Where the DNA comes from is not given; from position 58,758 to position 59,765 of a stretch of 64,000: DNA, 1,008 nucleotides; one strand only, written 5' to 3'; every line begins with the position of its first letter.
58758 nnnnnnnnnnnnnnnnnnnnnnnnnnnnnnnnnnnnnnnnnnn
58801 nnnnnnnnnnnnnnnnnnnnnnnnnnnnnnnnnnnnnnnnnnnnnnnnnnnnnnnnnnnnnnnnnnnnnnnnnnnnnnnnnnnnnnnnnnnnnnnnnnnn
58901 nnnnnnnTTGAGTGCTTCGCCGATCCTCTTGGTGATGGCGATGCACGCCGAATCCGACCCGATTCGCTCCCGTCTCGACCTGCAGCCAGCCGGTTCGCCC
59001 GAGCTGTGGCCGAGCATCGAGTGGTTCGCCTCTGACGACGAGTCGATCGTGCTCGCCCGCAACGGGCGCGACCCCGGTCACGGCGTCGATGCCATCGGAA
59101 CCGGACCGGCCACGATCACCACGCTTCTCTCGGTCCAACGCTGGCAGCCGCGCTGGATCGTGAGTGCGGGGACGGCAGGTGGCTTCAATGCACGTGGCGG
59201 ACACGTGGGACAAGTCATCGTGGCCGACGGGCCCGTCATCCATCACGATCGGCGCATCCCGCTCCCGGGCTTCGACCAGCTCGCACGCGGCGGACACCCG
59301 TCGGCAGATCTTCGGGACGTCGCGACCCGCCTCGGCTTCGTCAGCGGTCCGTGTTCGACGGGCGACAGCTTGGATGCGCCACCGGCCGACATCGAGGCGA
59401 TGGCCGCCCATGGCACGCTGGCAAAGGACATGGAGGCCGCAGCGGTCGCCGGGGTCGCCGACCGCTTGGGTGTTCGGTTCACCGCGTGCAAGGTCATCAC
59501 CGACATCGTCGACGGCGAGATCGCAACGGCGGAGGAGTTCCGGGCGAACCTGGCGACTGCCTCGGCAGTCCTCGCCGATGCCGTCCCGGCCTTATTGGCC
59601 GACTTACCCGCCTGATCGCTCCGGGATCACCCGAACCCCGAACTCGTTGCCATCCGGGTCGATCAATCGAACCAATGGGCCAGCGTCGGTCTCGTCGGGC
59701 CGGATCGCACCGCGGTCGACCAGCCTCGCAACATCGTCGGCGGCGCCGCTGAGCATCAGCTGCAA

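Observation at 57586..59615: Tightly coupled MNIO (DUF692) operon with an exported CPACGMG-terminated peptide: candidate novel RiPP/metallophore pathway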

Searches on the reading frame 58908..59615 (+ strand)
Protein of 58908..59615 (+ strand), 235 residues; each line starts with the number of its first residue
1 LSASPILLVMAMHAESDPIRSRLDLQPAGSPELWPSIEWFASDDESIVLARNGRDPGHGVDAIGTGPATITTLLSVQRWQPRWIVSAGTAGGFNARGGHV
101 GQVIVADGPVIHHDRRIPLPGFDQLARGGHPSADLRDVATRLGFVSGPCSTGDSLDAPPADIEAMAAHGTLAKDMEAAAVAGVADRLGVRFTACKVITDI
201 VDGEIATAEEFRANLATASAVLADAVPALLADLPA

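Call 3: search_protein_families(library=pfam, proteins=[window:58908-59615:+], max_evalue=0.1)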
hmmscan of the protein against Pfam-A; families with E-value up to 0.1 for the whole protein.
window:58908-59615:+ (235 aa): 2 families
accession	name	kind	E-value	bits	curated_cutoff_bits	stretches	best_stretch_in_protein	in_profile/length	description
PF01048.26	PNP_UDP_1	-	1.9e-21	77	25.1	1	43-230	40-232/233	Phosphorylase superfamily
PF21531.3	Rv2175c_wHTH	-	0.027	14.9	27.1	0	167-192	5-30/57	DNA-binding protein Rv2175c, wHTH domain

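Call 4: search_protein_families(library=ncbifam, proteins=[window:58908-59615:+], max_evalue=0.1)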
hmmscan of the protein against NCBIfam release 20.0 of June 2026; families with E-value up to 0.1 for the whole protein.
window:58908-59615:+ (235 aa): 12 families
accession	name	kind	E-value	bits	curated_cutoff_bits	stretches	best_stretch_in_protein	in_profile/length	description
TIGR03664.1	fut_nucase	equivalog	2e-11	44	124.7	2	6-108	1-88/228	futalosine hydrolase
NF004079.0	PRK05584.1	equivalog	7.1e-11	42.1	169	1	63-229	50-226/232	5'-methylthioadenosine/adenosylhomocysteine nucleosidase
TIGR01704.1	MTA_SAH-Nsdase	equivalog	2.4e-10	40.4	73.8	1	62-223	48-222/229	5'-methylthioadenosine/S-adenosylhomocysteine nucleosidase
NF004168.0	PRK05634.1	equivalog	4.3e-10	39.6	129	1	63-226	30-181/185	nucleosidase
TIGR03468.1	HpnG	hypoth_equivalog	9.1e-08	31.9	187.1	1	82-206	47-163/212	hopanoid-associated phosphorylase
NF006087.0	PRK08236.1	equivalog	3.5e-05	23.6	213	1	6-108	7-83/219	futalosine hydrolase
NF004489.0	PRK05819.1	subfamily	0.00071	18.9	230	1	156-212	162-219/236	DeoD-type purine-nucleoside phosphorylase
NF005476.0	PRK07077.1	equivalog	0.00089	18.6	215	1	82-199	55-171/243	phosphorylase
NF009914.0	PRK13374.1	subfamily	0.002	17.7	338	1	159-215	165-222/235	DeoD-type purine-nucleoside phosphorylase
NF005522.0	PRK07164.1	equivalog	0.014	14.9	161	1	174-204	160-190/218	5'-methylthioadenosine/S-adenosylhomocysteine nucleosidase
NF005213.0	PRK06698.1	equivalog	0.028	13.2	768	0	125-209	125-205/459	bifunctional 5'-methylthioadenosine/S-adenosylhomocysteine nucleosidase/phosphatase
TIGR00107.1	deoD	equivalog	0.049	13.1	232.25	1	161-213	163-216/232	purine-nucleoside phosphorylase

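Call 31: find_homologous_proteins(query=window:58908-59612:+, max_evalue=1e-10)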
Query seq(235 aa) (235 aa): 198 proteins with E <= 1e-10 among 6141 candidates; the best 120 are listed.
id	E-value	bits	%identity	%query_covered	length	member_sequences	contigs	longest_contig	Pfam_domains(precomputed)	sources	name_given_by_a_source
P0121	1.8e-143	494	100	96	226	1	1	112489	PF01048.27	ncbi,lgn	-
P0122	6.4e-107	374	77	96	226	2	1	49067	PF01048.27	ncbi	-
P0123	1.6e-94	334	68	97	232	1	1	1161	PF01048.27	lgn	-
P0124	2.1e-89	317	64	97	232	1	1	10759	PF01048.27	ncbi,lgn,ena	-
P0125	6.2e-86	306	64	97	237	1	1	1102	PF01048.27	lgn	-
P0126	2.6e-80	287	59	97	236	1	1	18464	PF01048.27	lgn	-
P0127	6.7e-80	286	63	98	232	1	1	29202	PF01048.27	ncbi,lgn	-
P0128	6.6e-78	279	60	97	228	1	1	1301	PF01048.27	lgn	-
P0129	7.3e-77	276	62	98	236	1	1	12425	PF01048.27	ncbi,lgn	-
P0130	1.1e-75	272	62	96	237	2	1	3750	PF01048.27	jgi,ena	-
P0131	1.5e-75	272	59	97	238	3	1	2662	PF01048.27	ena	-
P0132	2.2e-75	271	61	97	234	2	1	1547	PF01048.27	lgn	-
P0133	1.3e-74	269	61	97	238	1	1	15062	PF01048.27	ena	-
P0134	1.3e-74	269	60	97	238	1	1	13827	PF01048.27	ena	-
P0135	1.4e-74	269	61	98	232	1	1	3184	PF01048.27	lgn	-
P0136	1.6e-74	268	59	97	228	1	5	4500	PF01048.27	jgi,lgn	jgi:nucleoside phosphorylase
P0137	1.6e-74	268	57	97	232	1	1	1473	PF01048.27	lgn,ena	-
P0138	1.6e-74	268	59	97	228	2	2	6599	PF01048.27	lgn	-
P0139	2.8e-74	268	61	97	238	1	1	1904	PF01048.27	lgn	-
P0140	4.4e-74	267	62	97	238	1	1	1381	PF01048.27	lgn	-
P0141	2.0e-73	265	63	84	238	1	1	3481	PF01048.27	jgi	-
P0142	2.0e-73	265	58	96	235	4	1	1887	PF01048.27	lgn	-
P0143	2.9e-73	264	60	97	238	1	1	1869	PF01048.27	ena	-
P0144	1.5e-72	262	61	97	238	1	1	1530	PF01048.27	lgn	-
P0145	4.5e-72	260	64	84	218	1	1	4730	PF01048.27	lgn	-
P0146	6.5e-71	257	56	96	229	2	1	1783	PF01048.27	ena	-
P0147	8.9e-71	256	62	84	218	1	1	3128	PF01048.27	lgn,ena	-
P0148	1.1e-70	256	57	97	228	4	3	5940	PF01048.27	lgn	-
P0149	2.2e-69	252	56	97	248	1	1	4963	PF01048.27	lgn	-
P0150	4.4e-66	241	61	84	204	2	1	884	PF01048.27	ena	-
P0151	1.5e-54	203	51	94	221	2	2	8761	PF01048.27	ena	-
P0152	3.9e-53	198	47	100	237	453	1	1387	PF01048.27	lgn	-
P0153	3.9e-53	198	48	97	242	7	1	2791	PF01048.27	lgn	-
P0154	4.1e-52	195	46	97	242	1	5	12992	PF01048.27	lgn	-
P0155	4.1e-52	195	48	94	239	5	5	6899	PF01048.27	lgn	-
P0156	7.3e-52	194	46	98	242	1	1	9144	PF01048.27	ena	-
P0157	1.6e-51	193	47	99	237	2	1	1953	PF01048.27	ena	-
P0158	2.2e-51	193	47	95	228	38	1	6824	PF01048.27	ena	-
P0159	2.4e-51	193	48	97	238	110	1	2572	PF01048.27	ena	-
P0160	3.2e-51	192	47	97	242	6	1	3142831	PF01048.27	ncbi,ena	-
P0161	5.0e-51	192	47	97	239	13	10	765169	PF01048.27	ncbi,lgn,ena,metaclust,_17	metaclust:\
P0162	7.0e-51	191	46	95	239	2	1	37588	PF01048.27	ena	-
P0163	7.0e-51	191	47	99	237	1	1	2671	PF01048.27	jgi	jgi:5'-methylthioadenosine nucleosidase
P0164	8.3e-51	191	47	99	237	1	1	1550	PF01048.27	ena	-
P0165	8.6e-51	191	46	99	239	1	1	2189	PF01048.27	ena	-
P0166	1.1e-50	190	47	99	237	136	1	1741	PF01048.27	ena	-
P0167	1.2e-50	190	46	99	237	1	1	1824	PF01048.27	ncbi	-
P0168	1.5e-50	190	46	99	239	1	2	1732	PF01048.27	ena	-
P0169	1.7e-50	190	46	99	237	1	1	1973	PF01048.27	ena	-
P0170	2.1e-50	189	47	100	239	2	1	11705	PF01048.27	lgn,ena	-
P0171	2.2e-50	189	49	94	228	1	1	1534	PF01048.27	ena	-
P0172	2.2e-50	189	47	97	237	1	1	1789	PF01048.27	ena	-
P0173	3.2e-50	189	46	99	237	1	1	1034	PF01048.27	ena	-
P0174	3.2e-50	189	47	99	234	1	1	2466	PF01048.27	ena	-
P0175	3.9e-50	189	49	96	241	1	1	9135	PF01048.27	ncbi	ncbi:MAG: 5'-methylthioadenosine nucleosidase [Planctomycetota bacterium]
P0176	6.2e-50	188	45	97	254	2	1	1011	PF01048.27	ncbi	-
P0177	7.2e-50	188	46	99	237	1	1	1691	PF01048.27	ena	-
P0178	7.3e-50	188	46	100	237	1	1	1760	PF01048.27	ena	-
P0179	7.3e-50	188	45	99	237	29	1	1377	PF01048.27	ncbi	-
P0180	1.2e-49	187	45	99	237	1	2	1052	PF01048.27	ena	-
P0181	1.5e-49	187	48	98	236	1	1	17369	PF01048.27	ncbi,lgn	-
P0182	1.5e-49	187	46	97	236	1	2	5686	PF01048.27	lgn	-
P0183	1.6e-49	187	46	98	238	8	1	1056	PF01048.27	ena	-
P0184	2.4e-49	186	46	97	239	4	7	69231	PF01048.27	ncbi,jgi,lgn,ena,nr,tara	ncbi:MAG: 5'-methylthioadenosine nucleosidase [Acidimicrobiaceae bacterium]|nr:5'-methylthioadenosin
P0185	2.4e-49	186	46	100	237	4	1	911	PF01048.27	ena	-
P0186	3.0e-49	186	47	98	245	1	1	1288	PF01048.27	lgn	-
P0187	3.7e-49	185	46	99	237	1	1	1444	PF01048.27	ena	-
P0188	4.9e-49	185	47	94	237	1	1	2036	PF01048.27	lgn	-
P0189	7.6e-49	184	46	99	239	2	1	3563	PF01048.27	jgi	jgi:nucleoside phosphorylase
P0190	7.8e-49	184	46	98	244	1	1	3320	PF01048.27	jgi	jgi:nucleoside phosphorylase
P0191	8.7e-49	184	47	95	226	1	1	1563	PF01048.27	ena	-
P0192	1.1e-48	184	47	99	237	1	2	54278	PF01048.27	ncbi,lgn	-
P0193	1.6e-48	183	47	94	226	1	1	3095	PF01048.27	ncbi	-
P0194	1.7e-48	183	47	94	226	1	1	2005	PF01048.27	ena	-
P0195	2.0e-48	183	47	97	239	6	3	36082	PF01048.27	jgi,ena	jgi:5'-methylthioadenosine nucleosidase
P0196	2.4e-48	183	47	100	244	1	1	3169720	PF01048.27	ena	-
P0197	3.1e-48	182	46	94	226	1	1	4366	PF01048.27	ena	-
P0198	4.2e-48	182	46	94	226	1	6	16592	PF01048.27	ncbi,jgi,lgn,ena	-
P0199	6.0e-48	181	48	97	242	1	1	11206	PF01048.27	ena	-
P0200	7.2e-48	181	47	99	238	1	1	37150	PF01048.27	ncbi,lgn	ncbi:MAG: 5'-methylthioadenosine nucleosidase [Planctomycetota bacterium]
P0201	8.0e-48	181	46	94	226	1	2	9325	PF01048.27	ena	-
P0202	8.7e-48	181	46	94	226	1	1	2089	PF01048.27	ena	-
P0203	1.1e-47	181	46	94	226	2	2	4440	PF01048.27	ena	-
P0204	1.2e-47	180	48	90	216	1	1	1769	PF01048.27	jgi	jgi:5'-methylthioadenosine nucleosidase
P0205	1.6e-47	180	46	97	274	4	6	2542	PF01048.27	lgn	-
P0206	1.8e-47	180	46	93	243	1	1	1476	PF01048.27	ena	-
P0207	3.4e-47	179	46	97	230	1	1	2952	PF01048.27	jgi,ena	-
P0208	4.5e-47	179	47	95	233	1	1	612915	PF01048.27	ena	-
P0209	4.5e-47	179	45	96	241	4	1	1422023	PF01048.27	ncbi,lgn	-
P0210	6.0e-47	178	48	95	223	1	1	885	PF01048.27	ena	-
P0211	7.9e-47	178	43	99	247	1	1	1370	PF01048.27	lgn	-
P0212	8.6e-47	178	44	95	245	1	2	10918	PF01048.27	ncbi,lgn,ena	-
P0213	8.9e-47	178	46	94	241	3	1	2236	PF01048.27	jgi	jgi:5'-methylthioadenosine nucleosidase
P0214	1.7e-46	177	49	97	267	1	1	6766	PF01048.27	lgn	-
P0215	1.2e-45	174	45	99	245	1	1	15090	PF01048.27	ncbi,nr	ncbi:MAG: hypothetical protein HKN26_10805 [Acidimicrobiales bacterium]|nr:hypothetical protein [Aci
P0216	3.7e-45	172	41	96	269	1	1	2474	PF01048.27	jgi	-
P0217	4.0e-45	172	45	97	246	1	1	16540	PF01048.27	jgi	jgi:5'-methylthioadenosine nucleosidase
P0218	4.2e-45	172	44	96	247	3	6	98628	PF01048.27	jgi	-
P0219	6.3e-45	172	45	94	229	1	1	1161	PF01048.27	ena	-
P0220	9.6e-45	171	45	96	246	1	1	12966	PF01048.27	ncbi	-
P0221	2.4e-44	170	46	94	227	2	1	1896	PF01048.27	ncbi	ncbi:MAG: 5'-methylthioadenosine nucleosidase, partial [Planctomycetota bacterium]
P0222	5.3e-44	169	45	99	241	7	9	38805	PF01048.27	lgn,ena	-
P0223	6.9e-44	168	41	96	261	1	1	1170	PF01048.27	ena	-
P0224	7.0e-44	168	44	95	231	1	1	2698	PF01048.27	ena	-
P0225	1.3e-43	167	43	97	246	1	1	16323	PF01048.27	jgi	jgi:5'-methylthioadenosine nucleosidase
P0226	1.9e-43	167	45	99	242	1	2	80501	PF01048.27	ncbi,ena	-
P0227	2.1e-43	167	44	99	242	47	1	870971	PF01048.27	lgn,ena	-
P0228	3.4e-43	166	42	97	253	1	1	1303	PF01048.27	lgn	-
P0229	5.2e-43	165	44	93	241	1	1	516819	PF01048.27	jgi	jgi:5'-methylthioadenosine nucleosidase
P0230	1.1e-42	164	44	96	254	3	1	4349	PF01048.27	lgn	-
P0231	1.6e-42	164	39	98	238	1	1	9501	PF01048.27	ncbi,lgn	-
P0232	1.8e-42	164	46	94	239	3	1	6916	PF01048.27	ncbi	ncbi:MAG: 5'-methylthioadenosine nucleosidase [Planctomycetota bacterium]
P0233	2.9e-42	163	46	79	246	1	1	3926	PF01048.27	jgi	jgi:5'-methylthioadenosine nucleosidase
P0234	3.4e-42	163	51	80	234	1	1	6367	PF01048.27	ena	-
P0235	3.8e-42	162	39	98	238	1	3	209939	PF01048.27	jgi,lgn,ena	-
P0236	5.4e-42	162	44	94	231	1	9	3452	PF01048.27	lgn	-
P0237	7.7e-42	161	45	93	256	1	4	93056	PF01048.27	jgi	jgi:nucleoside phosphorylase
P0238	1.0e-41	161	50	80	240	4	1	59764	PF01048.27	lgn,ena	-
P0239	1.4e-41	161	43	98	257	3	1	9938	PF01048.27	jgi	jgi:nucleoside phosphorylase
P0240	1.8e-41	160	44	94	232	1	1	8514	PF01048.27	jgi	jgi:nucleoside phosphorylase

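Call 32: search_solved_structures(query=window:58908-59612:+, max_evalue=0.001, show_alignments=2)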
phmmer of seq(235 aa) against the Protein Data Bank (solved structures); distinct sequences matched with E-value up to 0.001: 23.
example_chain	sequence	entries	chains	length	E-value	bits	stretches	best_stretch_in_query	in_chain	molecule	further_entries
2h8g_A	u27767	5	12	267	2.9e-39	138.2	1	4-224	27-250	5'-Methylthioadenosine Nucleosidase | 5'-methylthioadenosine nucleosidases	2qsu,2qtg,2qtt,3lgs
3bsf_A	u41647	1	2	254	3.3e-37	131.5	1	4-227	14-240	At4g34840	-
4wkb_A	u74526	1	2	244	1.5e-09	40.9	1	62-222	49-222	5'-methylthioadenosine/S-adenosylhomocysteine nucleosidase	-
3dp9_A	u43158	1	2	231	1.8e-09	40.7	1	62-221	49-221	MTA/SAH nucleosidase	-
4x24_A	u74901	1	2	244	2.6e-09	40.2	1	62-222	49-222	5'-methylthioadenosine/S-adenosylhomocysteine nucleosidase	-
4qez_B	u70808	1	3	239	4.4e-09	39.5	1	62-205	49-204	5'-methylthioadenosine/S-adenosylhomocysteine nucleosidase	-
6po4_A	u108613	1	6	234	9.9e-08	35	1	52-221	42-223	5'-methylthioadenosine/S-adenosylhomocysteine nucleosidase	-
5dk6_A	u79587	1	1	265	1.2e-07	34.7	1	61-219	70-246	5'-methylthioadenosine/S-adenosylhomocysteine nucleosidase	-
4g89_A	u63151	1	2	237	8.3e-07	32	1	62-224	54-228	5'-methylthioadenosine/S-adenosylhomocysteine nucleosidase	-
5ue1_A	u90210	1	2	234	9.1e-07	31.9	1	60-219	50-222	5'-methylthioadenosine/S-adenosylhomocysteine nucleosidase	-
4gmh_A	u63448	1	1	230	1.3e-06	31.3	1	62-231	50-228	5'-methylthioadenosine/S-adenosylhomocysteine nucleosidase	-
3bl6_A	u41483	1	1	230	1.3e-06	31.3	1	62-231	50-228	5'-methylthioadenosine nucleosidase/S-adenosylhomocysteine nucleosidase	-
6if8_A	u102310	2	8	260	2.2e-06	30.6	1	62-226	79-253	5'-methylthioadenosine/S-adenosylhomocysteine nucleosidase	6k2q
3o4v_A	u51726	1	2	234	1e-05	28.4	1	61-227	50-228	MTA/SAH nucleosidase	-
4wkc_A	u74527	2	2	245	1.1e-05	28.4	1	61-228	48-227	5'-methylthioadenosine/S-adenosylhomocysteine nucleosidase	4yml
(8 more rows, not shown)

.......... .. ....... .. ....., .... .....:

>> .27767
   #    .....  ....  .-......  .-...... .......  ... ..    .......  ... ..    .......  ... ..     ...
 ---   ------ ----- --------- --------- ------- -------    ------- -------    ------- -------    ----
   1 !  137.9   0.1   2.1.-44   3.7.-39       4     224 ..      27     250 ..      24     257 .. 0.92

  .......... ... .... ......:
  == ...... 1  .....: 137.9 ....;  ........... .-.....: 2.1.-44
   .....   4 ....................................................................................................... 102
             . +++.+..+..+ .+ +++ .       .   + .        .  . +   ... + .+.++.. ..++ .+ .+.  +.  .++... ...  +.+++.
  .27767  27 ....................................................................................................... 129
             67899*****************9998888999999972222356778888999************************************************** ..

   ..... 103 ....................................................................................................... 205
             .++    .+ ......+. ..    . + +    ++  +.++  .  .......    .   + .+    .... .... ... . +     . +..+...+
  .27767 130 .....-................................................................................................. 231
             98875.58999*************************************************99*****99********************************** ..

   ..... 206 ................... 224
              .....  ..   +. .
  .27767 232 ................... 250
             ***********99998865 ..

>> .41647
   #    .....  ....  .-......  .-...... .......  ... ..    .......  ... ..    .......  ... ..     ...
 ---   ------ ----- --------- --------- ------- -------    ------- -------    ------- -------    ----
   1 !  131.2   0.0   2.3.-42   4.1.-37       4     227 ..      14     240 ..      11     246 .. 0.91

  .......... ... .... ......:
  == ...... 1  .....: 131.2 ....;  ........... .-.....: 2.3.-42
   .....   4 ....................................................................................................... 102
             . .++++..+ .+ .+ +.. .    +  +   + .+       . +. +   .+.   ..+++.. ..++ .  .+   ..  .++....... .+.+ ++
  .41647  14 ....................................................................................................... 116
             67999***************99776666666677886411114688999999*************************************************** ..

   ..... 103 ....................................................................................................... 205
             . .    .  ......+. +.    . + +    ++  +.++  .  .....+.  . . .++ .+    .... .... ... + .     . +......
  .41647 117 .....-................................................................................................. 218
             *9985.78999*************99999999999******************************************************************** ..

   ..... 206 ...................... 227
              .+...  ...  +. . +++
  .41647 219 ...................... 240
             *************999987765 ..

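Call 33: find_encoding_contigs(protein=P0122, flank=6000, max_places=2)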
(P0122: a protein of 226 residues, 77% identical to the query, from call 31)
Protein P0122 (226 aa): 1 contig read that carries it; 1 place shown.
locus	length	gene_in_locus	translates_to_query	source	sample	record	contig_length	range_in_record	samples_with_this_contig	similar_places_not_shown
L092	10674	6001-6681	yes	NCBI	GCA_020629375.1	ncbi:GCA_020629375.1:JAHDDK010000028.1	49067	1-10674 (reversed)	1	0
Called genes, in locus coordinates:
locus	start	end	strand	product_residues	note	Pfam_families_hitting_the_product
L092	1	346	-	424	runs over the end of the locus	PF07690:MFS_1, PF00083:Sugar_tr (faint)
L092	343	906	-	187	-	PF06559:DCD_N, PF22769:DCD, PF22569:DCD_C, PF00692:dUTPase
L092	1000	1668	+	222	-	PF08534:Redoxin, PF00578:AhpC-TSA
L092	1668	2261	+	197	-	-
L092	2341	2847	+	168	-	PF05656:DUF805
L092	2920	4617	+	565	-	PF16655:PhoD_N, PF09423:PhoD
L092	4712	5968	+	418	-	PF00483:NTP_transferase, PF24894:Hexapep_GlmU, PF25247:LbH_GLGC (faint), PF25084:LbH_EIF2B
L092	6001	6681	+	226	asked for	PF01048:PNP_UDP_1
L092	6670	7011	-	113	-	PF18029:Glyoxalase_6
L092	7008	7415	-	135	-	-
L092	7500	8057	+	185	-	PF04391:DUF533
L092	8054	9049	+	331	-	PF01210:NAD_Gly3P_dh_N, PF07479:NAD_Gly3P_dh_C, PF20618:GPD_NAD_C_bact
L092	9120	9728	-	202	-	PF00440:TetR_N, PF13305:TetR_C_33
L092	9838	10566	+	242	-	PF12697:Abhydrolase_6 (weak), PF12146:Hydrolase_4 (faint)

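Call 34: find_encoding_contigs(protein=P0127, flank=6000, max_places=2)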
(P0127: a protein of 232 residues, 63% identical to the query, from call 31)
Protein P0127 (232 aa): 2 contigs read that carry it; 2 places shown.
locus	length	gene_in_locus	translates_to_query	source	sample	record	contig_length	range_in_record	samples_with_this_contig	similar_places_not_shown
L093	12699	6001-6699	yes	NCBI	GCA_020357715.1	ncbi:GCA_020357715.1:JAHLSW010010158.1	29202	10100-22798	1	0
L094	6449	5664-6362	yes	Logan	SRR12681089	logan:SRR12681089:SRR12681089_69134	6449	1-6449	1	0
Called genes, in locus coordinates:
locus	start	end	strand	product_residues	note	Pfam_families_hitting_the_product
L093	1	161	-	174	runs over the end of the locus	-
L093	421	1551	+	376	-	PF00512:HisKA (weak), PF02518:HATPase_c, PF13581:HATPase_c_2 (faint)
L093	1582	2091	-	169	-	PF00025:Arf, PF00071:Ras, PF08477:Roc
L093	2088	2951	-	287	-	-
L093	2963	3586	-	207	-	PF00072:Response_reg, PF00196:GerE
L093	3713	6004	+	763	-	PF13506:Glyco_transf_21 (faint), PF00535:Glycos_transf_2, PF10111:Glyco_tranf_2_2 (weak), PF13641:Glyco_tranf_2_3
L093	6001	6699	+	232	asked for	PF01048:PNP_UDP_1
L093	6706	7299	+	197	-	PF04391:DUF533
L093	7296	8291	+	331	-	PF01210:NAD_Gly3P_dh_N, PF07479:NAD_Gly3P_dh_C, PF20618:GPD_NAD_C_bact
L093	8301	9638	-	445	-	PF03007:WS_DGAT_cat, PF06974:WS_DGAT_C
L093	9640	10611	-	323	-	PF01734:Patatin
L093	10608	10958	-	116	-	PF13560:HTH_31, PF12844:HTH_19, PF01381:HTH_3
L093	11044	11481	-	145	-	-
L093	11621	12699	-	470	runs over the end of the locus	PF03007:WS_DGAT_cat, PF06974:WS_DGAT_C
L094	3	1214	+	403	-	?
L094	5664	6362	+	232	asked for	PF01048:PNP_UDP_1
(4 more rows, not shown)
